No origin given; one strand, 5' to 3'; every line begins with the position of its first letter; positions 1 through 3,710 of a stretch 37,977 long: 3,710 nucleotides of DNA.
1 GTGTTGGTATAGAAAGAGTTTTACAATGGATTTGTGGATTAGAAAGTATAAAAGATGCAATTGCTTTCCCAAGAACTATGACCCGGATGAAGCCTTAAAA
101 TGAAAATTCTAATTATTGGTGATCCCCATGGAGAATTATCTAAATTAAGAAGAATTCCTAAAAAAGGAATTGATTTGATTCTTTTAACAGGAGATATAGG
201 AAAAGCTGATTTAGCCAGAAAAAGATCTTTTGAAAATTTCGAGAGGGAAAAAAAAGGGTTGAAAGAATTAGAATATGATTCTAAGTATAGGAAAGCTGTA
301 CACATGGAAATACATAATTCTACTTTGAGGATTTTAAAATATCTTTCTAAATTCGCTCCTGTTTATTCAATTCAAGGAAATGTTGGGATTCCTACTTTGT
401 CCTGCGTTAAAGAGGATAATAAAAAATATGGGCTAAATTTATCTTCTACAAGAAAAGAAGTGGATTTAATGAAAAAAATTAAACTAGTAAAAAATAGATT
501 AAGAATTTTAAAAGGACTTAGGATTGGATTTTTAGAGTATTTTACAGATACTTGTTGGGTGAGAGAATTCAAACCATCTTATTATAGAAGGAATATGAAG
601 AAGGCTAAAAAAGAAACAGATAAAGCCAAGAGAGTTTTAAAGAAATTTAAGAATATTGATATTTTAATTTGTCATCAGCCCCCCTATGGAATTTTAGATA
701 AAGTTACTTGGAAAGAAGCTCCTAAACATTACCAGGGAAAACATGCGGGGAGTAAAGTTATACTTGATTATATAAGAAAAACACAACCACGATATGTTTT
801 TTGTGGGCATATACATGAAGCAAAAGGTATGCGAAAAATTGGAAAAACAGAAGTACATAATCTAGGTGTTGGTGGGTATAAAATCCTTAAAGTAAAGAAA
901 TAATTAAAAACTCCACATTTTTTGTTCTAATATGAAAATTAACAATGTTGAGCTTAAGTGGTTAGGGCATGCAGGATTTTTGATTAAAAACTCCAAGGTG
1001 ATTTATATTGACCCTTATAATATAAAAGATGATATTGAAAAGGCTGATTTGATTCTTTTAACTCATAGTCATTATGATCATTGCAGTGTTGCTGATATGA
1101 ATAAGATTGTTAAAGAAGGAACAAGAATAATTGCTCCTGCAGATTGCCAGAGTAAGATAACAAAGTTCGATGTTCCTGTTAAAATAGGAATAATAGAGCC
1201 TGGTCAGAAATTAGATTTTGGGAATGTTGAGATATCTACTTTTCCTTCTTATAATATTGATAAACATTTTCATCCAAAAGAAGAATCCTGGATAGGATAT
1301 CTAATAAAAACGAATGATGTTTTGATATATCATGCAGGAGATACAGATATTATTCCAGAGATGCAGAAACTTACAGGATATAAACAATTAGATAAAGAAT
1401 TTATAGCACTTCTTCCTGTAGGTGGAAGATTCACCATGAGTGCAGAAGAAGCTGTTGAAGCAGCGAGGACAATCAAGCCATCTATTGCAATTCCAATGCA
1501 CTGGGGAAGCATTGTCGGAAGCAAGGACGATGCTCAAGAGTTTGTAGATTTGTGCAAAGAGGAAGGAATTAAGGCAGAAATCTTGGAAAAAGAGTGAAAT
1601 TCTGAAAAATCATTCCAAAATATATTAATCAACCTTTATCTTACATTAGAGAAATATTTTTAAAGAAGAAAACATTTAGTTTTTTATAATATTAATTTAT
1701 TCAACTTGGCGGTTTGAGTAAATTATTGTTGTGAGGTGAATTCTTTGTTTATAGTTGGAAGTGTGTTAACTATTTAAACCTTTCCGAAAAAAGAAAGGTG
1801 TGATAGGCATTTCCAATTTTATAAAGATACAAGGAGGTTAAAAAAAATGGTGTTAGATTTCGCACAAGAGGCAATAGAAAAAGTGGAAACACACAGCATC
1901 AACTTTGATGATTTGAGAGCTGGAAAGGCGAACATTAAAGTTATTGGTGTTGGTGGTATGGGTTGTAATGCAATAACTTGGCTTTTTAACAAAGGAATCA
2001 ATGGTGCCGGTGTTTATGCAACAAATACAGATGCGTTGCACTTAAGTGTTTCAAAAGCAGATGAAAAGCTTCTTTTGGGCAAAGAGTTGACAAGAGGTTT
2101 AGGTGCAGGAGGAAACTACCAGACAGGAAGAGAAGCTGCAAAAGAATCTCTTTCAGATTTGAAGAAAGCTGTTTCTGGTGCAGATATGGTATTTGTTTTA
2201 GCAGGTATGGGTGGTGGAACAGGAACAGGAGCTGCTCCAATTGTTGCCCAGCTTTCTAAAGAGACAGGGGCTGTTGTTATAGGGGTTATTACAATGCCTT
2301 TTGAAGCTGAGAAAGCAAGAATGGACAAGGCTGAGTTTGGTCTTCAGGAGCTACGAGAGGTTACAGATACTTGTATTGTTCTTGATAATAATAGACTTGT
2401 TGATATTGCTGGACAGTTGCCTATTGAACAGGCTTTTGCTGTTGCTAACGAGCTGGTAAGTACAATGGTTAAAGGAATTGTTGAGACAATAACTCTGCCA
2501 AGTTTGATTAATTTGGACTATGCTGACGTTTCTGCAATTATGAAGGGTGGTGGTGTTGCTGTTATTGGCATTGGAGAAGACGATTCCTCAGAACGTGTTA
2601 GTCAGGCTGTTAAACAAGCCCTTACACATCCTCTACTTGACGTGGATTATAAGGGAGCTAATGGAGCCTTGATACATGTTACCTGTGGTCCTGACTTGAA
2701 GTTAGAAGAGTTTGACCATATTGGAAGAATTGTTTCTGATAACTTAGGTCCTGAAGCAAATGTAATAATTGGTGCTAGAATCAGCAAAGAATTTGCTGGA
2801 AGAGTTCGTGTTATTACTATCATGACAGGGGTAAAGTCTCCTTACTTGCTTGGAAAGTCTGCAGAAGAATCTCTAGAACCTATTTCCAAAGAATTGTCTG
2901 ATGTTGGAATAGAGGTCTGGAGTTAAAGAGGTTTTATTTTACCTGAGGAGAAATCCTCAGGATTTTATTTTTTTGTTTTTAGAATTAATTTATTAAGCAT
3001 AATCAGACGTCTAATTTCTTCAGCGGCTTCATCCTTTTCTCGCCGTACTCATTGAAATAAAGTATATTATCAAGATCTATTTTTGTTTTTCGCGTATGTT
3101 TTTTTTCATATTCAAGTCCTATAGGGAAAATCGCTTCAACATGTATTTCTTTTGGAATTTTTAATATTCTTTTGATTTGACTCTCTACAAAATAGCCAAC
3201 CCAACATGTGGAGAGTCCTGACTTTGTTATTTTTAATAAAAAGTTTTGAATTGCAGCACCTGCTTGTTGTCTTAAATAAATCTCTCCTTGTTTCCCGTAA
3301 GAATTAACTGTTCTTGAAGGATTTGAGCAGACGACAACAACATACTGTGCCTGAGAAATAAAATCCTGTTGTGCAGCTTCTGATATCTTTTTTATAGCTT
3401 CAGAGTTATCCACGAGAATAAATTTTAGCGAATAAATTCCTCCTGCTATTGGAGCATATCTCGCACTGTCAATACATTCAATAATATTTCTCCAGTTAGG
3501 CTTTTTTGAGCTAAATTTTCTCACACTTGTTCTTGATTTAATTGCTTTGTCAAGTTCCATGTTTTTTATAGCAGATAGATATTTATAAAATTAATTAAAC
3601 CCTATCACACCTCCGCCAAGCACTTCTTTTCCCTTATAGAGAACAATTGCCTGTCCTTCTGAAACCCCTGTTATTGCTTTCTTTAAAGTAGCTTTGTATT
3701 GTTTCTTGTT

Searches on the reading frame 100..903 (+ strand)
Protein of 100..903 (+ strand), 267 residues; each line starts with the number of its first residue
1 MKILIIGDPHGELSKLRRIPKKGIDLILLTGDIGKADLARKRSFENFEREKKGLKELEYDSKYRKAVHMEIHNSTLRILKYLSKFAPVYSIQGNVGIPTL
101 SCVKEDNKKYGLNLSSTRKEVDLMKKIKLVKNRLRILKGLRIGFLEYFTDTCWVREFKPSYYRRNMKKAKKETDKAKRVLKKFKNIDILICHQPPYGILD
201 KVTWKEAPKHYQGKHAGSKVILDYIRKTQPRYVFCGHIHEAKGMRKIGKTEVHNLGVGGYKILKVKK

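Call 16: search_protein_families(library=pfam, proteins=[window:100-903:+], max_evalue=0.01)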
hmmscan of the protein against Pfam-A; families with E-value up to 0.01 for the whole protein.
window:100-903:+ (267 aa): 3 families
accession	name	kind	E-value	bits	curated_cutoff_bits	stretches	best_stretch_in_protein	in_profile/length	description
PF00149.33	Metallophos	-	8.5e-14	52.9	21.5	1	1-240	1-190/191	Calcineurin-like phosphoesterase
PF14582.11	Metallophos_3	-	3.9e-12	46.5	28.2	1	3-256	8-237/259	Metallophosphoesterase, calcineurin superfamily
PF12850.12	Metallophos_2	-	2.1e-09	38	27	1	76-256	39-133/154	Calcineurin-like phosphoesterase superfamily domain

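Call 34: find_encoding_contigs(protein=window:100-903:+, flank=10000, max_places=3)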
Protein window:100-903:+ (267 aa): no gene with exactly this product is on record in the collection.

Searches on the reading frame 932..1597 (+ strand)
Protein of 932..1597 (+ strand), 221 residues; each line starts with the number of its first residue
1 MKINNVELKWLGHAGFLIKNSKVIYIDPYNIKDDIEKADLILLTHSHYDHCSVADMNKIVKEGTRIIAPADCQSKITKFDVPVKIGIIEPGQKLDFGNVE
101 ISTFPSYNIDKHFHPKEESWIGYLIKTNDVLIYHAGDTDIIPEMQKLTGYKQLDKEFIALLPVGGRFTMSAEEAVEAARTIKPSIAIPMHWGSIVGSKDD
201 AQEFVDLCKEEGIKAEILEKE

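Call 16: search_protein_families(library=pfam, proteins=[window:932-1597:+], max_evalue=0.01)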
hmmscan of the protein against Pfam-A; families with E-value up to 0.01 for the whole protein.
window:932-1597:+ (221 aa): 3 families
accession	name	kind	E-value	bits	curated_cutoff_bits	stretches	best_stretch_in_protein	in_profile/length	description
PF13483.12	Lactamase_B_3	-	5.4e-28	98.4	24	1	7-190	1-160/160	Beta-lactamase superfamily domain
PF12706.13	Lactamase_B_2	-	3.9e-24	85.8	27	1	28-191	21-200/200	Beta-lactamase superfamily domain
PF00753.33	Lactamase_B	-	0.0011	19.3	22.7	1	28-52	34-58/196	Metallo-beta-lactamase superfamily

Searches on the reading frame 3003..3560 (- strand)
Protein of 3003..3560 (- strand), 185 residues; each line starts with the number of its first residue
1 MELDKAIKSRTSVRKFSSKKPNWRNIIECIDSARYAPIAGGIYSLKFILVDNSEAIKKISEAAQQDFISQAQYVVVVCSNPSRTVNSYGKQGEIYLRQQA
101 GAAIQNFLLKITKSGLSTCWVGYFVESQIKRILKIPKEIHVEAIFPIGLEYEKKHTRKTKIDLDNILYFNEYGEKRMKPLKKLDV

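Call 15: search_protein_families(library=pfam, proteins=[window:3003-3560:-])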
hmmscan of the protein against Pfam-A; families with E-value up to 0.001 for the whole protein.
window:3003-3560:- (185 aa): 2 families
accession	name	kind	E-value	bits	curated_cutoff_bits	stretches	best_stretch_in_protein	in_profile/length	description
PF00881.29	Nitroreductase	-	4.9e-24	85.8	23.5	2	62-148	81-166/167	Nitroreductase family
PF14512.11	TM1586_NiRdase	-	1.1e-10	41.9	27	1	3-171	2-153/215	Putative TM nitroreductase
